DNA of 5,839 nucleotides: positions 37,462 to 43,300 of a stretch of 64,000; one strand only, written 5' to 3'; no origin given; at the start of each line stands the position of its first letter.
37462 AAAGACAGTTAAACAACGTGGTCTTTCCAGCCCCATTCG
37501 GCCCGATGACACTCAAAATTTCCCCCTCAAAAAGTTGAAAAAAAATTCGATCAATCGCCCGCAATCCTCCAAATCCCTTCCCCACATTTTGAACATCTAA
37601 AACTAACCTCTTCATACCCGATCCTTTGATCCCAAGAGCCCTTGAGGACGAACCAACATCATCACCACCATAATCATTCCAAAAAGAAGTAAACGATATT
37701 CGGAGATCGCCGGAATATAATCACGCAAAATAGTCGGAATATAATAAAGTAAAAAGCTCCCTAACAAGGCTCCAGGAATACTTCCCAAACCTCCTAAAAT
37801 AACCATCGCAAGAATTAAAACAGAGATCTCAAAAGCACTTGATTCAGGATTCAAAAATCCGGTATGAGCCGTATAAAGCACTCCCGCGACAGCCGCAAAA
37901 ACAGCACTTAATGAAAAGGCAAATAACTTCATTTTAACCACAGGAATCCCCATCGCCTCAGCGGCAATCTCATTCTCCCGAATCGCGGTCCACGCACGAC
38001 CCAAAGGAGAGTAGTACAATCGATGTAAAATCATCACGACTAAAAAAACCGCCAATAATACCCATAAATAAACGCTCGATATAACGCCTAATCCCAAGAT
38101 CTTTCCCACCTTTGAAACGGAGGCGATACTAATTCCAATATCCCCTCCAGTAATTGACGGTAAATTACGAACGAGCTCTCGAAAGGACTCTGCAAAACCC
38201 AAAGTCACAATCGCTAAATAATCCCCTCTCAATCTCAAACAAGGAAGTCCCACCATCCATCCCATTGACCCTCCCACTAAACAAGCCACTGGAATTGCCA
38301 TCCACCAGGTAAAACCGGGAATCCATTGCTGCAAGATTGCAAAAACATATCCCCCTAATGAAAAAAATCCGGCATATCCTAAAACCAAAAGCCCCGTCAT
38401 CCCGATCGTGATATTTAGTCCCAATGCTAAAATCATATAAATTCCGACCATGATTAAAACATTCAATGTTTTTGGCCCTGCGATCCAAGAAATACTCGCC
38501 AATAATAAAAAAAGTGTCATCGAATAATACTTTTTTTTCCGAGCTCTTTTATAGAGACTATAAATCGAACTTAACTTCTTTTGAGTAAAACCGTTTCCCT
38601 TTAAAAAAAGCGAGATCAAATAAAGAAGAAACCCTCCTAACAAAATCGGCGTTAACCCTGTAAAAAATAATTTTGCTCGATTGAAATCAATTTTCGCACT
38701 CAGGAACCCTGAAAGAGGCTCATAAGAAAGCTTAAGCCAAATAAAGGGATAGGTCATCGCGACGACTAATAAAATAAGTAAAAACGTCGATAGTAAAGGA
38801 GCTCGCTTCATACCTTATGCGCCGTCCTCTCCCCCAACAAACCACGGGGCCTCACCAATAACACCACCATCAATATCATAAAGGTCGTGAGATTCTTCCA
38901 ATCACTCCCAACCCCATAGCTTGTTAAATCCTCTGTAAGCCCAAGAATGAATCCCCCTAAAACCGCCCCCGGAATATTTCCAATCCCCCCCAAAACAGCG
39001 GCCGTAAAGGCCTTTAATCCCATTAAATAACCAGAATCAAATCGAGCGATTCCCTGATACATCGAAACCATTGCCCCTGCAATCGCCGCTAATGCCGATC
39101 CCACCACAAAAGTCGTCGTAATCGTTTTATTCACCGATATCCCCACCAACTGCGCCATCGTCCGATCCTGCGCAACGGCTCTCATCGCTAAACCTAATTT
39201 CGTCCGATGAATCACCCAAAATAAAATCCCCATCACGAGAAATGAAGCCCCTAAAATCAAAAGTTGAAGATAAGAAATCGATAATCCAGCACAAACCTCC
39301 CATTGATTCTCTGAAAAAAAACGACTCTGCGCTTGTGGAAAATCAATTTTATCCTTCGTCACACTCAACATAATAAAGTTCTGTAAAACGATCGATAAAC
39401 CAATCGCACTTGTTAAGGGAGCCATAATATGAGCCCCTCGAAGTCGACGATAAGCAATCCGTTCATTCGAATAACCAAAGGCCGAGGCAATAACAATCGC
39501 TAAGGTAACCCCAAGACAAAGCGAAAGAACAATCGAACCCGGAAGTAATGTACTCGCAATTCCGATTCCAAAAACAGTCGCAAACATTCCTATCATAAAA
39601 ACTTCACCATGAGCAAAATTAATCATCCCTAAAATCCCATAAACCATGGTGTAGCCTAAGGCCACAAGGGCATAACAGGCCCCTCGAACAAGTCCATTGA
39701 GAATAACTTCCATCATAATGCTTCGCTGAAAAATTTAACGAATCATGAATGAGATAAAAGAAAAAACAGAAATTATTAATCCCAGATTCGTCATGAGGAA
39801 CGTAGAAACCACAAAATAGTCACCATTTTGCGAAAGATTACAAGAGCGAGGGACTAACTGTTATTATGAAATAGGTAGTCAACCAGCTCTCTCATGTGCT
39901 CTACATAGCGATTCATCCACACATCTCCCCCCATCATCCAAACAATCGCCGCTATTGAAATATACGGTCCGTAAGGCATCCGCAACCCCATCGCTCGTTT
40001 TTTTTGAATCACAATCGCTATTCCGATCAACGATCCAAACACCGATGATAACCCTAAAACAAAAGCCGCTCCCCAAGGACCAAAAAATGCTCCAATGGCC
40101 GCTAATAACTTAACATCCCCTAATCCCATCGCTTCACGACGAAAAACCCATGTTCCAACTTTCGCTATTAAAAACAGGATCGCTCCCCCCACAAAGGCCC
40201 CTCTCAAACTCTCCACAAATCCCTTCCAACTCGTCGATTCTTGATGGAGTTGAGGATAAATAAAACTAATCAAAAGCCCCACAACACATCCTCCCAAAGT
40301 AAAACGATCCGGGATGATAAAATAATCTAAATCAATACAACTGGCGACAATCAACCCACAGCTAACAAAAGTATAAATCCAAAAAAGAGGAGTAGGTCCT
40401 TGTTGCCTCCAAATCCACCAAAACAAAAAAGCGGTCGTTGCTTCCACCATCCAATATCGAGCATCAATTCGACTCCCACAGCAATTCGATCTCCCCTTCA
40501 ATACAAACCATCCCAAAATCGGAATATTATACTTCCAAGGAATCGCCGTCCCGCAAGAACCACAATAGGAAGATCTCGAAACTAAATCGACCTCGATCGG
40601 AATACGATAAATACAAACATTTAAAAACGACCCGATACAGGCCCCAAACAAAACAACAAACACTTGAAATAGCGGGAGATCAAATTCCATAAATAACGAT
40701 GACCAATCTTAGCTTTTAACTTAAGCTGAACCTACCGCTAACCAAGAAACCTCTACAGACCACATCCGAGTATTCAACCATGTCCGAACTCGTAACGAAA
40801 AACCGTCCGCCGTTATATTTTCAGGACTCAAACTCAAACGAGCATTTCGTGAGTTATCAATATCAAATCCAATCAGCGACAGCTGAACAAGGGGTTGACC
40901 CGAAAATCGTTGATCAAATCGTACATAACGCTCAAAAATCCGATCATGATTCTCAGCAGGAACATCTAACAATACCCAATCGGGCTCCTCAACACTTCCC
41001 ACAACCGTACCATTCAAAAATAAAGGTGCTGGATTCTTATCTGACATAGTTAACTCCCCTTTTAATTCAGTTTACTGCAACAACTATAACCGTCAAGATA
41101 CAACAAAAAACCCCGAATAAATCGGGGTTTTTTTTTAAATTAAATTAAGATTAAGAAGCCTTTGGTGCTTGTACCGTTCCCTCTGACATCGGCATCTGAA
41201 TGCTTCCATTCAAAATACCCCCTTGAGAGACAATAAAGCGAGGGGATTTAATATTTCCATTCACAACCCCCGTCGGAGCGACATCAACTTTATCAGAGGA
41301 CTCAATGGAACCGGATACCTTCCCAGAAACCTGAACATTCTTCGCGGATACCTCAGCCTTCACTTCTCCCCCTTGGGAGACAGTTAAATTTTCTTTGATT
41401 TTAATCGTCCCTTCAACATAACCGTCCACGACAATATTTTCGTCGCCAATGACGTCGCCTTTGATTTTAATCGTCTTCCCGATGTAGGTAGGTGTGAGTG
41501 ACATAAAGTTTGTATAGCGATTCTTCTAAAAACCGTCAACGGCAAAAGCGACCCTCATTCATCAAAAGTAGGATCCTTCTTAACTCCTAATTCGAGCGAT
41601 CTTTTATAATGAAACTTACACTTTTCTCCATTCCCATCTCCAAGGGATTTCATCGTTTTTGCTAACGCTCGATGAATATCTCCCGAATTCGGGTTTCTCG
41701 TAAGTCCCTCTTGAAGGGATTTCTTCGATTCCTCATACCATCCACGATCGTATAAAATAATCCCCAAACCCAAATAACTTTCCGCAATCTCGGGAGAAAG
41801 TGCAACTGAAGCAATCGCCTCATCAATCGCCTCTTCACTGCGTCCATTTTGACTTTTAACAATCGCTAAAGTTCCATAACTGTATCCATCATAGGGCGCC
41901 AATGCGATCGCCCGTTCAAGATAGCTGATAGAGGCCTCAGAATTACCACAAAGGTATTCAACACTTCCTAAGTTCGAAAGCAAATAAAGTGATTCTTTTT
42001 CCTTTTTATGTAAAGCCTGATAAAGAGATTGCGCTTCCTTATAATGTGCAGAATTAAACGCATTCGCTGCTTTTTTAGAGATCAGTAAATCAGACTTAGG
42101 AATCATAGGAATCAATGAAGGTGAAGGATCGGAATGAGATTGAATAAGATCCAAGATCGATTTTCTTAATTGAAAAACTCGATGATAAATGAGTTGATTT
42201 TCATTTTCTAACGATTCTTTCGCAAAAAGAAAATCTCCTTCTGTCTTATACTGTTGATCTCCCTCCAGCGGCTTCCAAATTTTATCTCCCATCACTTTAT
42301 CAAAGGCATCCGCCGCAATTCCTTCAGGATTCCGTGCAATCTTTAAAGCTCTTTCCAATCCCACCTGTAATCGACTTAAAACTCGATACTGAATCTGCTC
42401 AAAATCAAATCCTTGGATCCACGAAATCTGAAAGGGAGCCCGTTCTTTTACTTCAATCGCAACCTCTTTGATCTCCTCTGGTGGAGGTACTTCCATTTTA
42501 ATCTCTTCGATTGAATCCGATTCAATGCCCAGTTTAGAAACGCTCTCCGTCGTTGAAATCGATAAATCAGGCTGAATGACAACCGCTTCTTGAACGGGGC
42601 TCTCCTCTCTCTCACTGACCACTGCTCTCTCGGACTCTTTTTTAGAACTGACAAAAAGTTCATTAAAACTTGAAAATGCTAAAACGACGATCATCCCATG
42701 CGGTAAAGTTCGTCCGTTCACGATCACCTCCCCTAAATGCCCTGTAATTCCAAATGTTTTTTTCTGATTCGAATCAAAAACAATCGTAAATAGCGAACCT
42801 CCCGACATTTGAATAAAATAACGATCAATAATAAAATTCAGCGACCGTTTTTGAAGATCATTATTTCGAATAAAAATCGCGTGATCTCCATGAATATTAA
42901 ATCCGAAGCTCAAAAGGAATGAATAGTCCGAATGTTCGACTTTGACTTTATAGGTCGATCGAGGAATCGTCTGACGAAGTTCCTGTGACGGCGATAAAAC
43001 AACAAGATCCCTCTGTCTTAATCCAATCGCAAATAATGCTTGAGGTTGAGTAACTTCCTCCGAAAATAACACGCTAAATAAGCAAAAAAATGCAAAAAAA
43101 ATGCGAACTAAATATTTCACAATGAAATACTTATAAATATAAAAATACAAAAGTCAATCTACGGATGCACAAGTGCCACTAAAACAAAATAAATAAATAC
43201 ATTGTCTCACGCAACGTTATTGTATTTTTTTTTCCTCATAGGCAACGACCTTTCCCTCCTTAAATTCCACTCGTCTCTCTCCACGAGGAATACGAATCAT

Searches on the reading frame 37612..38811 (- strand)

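Call 7: search_protein_families(library=ncbifam, max_evalue=0.01, proteins=[window:37612-38811:-])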
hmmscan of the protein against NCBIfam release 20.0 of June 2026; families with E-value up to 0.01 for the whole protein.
window:37612-38811:- (399 aa): 12 families
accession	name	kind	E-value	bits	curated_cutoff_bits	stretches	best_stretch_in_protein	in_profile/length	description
NF008450.0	PRK11301.1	subfamily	9.3e-82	275.7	366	2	246-395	263-408/418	high-affinity branched-chain amino acid ABC transporter permease LivM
TIGR03408.1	urea_trans_UrtC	equivalog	5.5e-29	101.9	296.2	2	166-394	85-312/313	urea ABC transporter permease subunit UrtC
TIGR03409.1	urea_trans_UrtB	equivalog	5.1e-23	82.1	250.3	1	116-398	5-291/291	urea ABC transporter permease subunit UrtB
TIGR03727.1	urea_t_UrtC_arc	equivalog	2.6e-19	69.4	575.55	1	105-394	40-339/369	urea ABC transporter, permease protein UrtC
NF008011.0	PRK10740.1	equivalog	6.6e-13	49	379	1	116-395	13-302/308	high-affinity branched-chain amino acid ABC transporter permease LivH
NF007067.0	PRK09512.1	equivalog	4.9e-09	35.8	398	1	114-387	45-316/321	ribose ABC transporter permease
NF011961.0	PRK15432.1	equivalog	1.1e-08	34.7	388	1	163-363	82-280/344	autoinducer 2 ABC transporter permease LsrC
NF008441.0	PRK11285.1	equivalog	6.7e-08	32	378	1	147-361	87-297/333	L-arabinose ABC transporter permease AraH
NF040906.3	GguB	equivalog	2.1e-06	27.2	450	1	250-355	232-337/375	multiple monosaccharide ABC transporter permease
NF007252.0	PRK09699.1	equivalog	4.9e-06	26.1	396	1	104-383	42-316/326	D-allose ABC transporter permease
NF008630.0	PRK11618.1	equivalog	7.1e-05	22.2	363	1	117-363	38-284/331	galactofuranose ABC transporter, permease protein YjfF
NF007014.0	PRK09478.1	equivalog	0.00031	20.2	386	1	238-383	177-323/336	galactose/methyl galactoside ABC transporter permease MglC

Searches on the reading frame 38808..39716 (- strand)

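Call 7: search_protein_families(library=ncbifam, max_evalue=0.01, proteins=[window:38808-39716:-])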
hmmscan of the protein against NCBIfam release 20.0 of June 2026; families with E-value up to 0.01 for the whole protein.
window:38808-39716:- (302 aa): 12 families
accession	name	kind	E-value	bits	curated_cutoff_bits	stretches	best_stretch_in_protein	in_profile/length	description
NF008011.0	PRK10740.1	equivalog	2.3e-71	240.9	379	1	3-302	10-308/308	high-affinity branched-chain amino acid ABC transporter permease LivH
TIGR03409.1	urea_trans_UrtB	equivalog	1.4e-46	159.5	250.3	1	4-297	3-289/291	urea ABC transporter permease subunit UrtB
TIGR03622.1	urea_t_UrtB_arc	equivalog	1.6e-24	86.7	374.25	1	13-295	12-278/284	urea ABC transporter, permease protein UrtB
NF040906.3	GguB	equivalog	8.7e-11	41.6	450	1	161-285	234-365/375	multiple monosaccharide ABC transporter permease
TIGR03408.1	urea_trans_UrtC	equivalog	1.1e-10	41.7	296.2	1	62-295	88-312/313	urea ABC transporter permease subunit UrtC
NF008630.0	PRK11618.1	equivalog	5.5e-10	39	363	1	2-288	33-307/331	galactofuranose ABC transporter, permease protein YjfF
NF011612.1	PRK15038.1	equivalog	6.3e-07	28.9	500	1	13-258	40-273/322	autoinducer 2 ABC transporter permease LsrD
NF007067.0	PRK09512.1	equivalog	3.4e-05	23.2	398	1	4-288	45-316/321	ribose ABC transporter permease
NF007014.0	PRK09478.1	equivalog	4.8e-05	22.8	386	1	138-283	173-322/336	galactose/methyl galactoside ABC transporter permease MglC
NF011961.0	PRK15432.1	equivalog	5.2e-05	22.6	388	1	16-288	48-303/344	autoinducer 2 ABC transporter permease LsrC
NF007252.0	PRK09699.1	equivalog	0.00045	19.6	396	1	158-262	183-293/326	D-allose ABC transporter permease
NF008450.0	PRK11301.1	subfamily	0.001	18.5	366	0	15-297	121-409/418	high-affinity branched-chain amino acid ABC transporter permease LivM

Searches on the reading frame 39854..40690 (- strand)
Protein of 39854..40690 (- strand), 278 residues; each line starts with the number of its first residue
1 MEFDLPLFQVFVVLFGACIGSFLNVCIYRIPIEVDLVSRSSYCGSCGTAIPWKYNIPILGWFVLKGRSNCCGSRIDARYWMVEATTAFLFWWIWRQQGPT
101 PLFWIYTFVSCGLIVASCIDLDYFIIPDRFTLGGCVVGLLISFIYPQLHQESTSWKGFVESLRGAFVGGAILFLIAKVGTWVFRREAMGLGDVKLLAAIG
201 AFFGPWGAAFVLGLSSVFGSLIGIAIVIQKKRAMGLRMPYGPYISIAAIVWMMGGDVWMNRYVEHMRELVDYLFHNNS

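Call 7: search_protein_families(library=ncbifam, max_evalue=0.01, proteins=[window:39854-40690:-])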
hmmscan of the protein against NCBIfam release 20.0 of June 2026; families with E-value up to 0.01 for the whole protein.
window:39854-40690:- (278 aa): 0 families

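Call 56: search_protein_families(library=pfam, max_evalue=0.001, proteins=[window:39854-40690:-])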
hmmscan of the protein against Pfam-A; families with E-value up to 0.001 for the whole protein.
window:39854-40690:- (278 aa): 2 families
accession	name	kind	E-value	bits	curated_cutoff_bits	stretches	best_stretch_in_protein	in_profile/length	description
PF06750.18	A24_N_bact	-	2.8e-28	98.3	23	1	14-94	1-81/84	Bacterial Peptidase A24 N-terminal domain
PF01478.23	Peptidase_A24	-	4.1e-19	69.4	26.5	1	109-224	3-104/104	Type IV leader peptidase family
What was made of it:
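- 39854..40690 (-): Prepilin peptidase (PilD/GspO type), 278 aa, unlinked to the operon (9 kb away, opposite strand). It is the likely processing enzyme for the five prepilins. Pfam A24_N_bact at 98 bits and Peptidase_A24 at 69 bits (call 56).
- Checked: The prepilin peptidase at 39854-40690 (- strand) is confirmed (A24_N_bact plus Peptidase_A24; call 56).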

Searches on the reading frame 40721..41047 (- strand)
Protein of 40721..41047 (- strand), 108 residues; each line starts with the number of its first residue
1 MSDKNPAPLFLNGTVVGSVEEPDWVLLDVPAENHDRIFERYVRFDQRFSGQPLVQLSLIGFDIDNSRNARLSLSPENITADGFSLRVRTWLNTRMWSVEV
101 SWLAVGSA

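Call 7: search_protein_families(library=ncbifam, max_evalue=0.01, proteins=[window:40721-41047:-])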
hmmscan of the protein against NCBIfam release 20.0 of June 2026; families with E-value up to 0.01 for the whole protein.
window:40721-41047:- (108 aa): 0 families

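Call 56: search_protein_families(library=pfam, max_evalue=0.001, proteins=[window:40721-41047:-])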
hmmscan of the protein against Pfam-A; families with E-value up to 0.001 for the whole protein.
window:40721-41047:- (108 aa): 1 family
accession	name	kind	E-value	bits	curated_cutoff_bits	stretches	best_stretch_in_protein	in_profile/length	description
PF09458.16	H_lectin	-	1.4e-18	67.2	24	1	41-105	3-67/67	H-type lectin domain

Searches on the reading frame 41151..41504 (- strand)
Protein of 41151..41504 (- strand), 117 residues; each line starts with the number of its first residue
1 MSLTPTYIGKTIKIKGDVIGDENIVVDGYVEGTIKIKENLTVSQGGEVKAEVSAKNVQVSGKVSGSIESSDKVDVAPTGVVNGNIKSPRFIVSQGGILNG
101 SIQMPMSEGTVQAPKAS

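Call 7: search_protein_families(library=ncbifam, max_evalue=0.01, proteins=[window:41151-41504:-])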
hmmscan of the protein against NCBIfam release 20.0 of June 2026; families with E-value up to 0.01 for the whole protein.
window:41151-41504:- (117 aa): 0 families

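Call 56: search_protein_families(library=pfam, max_evalue=0.001, proteins=[window:41151-41504:-])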
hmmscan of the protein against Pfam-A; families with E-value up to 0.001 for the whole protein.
window:41151-41504:- (117 aa): 1 family
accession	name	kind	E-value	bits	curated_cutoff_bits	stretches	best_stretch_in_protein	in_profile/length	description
PF04519.19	Bactofilin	-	2.6e-24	85.7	27.9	1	6-102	1-97/98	Polymer-forming cytoskeletal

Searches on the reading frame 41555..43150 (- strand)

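Call 7: search_protein_families(library=ncbifam, max_evalue=0.01, proteins=[window:41555-43150:-])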
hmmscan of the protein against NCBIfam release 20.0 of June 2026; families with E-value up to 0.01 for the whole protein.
window:41555-43150:- (531 aa): 10 families
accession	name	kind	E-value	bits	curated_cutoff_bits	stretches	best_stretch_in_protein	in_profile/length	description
TIGR02917.1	PEP_TPR_lipo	equivalog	1.7e-13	49.4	312.2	2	361-480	777-895/899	XrtA/PEP-CTERM system TPR-repeat protein PrsT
NF040959.1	MamA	equivalog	2.5e-08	33.6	200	1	359-521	42-202/204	magnetosome protein MamA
NF033762.1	social_mot_Tgl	equivalog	1.7e-06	27.6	225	1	365-481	111-229/252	social motility TPR repeat lipoprotein Tgl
TIGR02521.1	type_IV_pilW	equivalog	1e-05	25.2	154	0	454-522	29-95/234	type IV pilus biogenesis/stability protein PilW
NF007302.0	PRK09782.1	equivalog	2.5e-05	22.4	1223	1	361-505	552-695/990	phage receptor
NF033920.0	C39_PA2778_fam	equivalog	8.1e-05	22.1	150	0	355-419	191-255/255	PA2778 family cysteine peptidase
TIGR00990.1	3a0801s09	subfamily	0.00055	18.7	757.25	1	414-495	324-406/615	mitochondrial import receptor subunit TOM70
TIGR02552.1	LcrH_SycD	equivalog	0.0011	18.6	104.8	0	359-445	23-112/136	SycD/LcrH family type III secretion system chaperone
NF047558.1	TPR_END_plus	domain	0.0044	16.9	32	0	393-419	4-30/56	TPR end-of-group domain-containing protein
NF002725.1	PRK02603.1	equivalog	0.0067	16.5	143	0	423-478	73-128/173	photosystem I assembly protein Ycf3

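Call 56: search_protein_families(library=pfam, max_evalue=0.001, proteins=[window:41555-43150:-])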
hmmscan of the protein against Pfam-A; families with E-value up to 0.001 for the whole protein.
window:41555-43150:- (531 aa): 11 families
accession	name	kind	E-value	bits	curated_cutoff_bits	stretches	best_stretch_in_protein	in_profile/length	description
PF07719.23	TPR_2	-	1.3e-10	41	27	0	456-488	1-33/34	Tetratricopeptide repeat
PF13431.12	TPR_17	-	3.9e-10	39.6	24.4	0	411-442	2-33/34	Tetratricopeptide repeat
PF13424.12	TPR_12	-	3.6e-09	37.1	30.1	1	390-443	5-66/77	Tetratricopeptide repeat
PF13432.12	TPR_16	-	3.8e-08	34.1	32.7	0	428-486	3-61/65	Tetratricopeptide repeat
PF13181.12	TPR_8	-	5.3e-08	32.8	25.7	0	456-488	1-33/34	Tetratricopeptide repeat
PF13428.12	TPR_14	-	9.9e-08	32.4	23.5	0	457-498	2-43/44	Tetratricopeptide repeat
PF00515.34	TPR_1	-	2.5e-07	30.7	27.8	0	390-420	3-33/34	Tetratricopeptide repeat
PF14559.12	TPR_19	-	1.4e-06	29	25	0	434-498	3-67/68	Tetratricopeptide repeat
PF13414.12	TPR_11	-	8e-06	25.9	26.8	0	465-504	3-42/42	TPR repeat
PF13374.12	TPR_10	-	4.5e-05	23.8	27.5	0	389-417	3-31/42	Tetratricopeptide repeat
PF13371.12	TPR_9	-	0.00032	21.1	35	0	386-421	27-62/73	Tetratricopeptide repeat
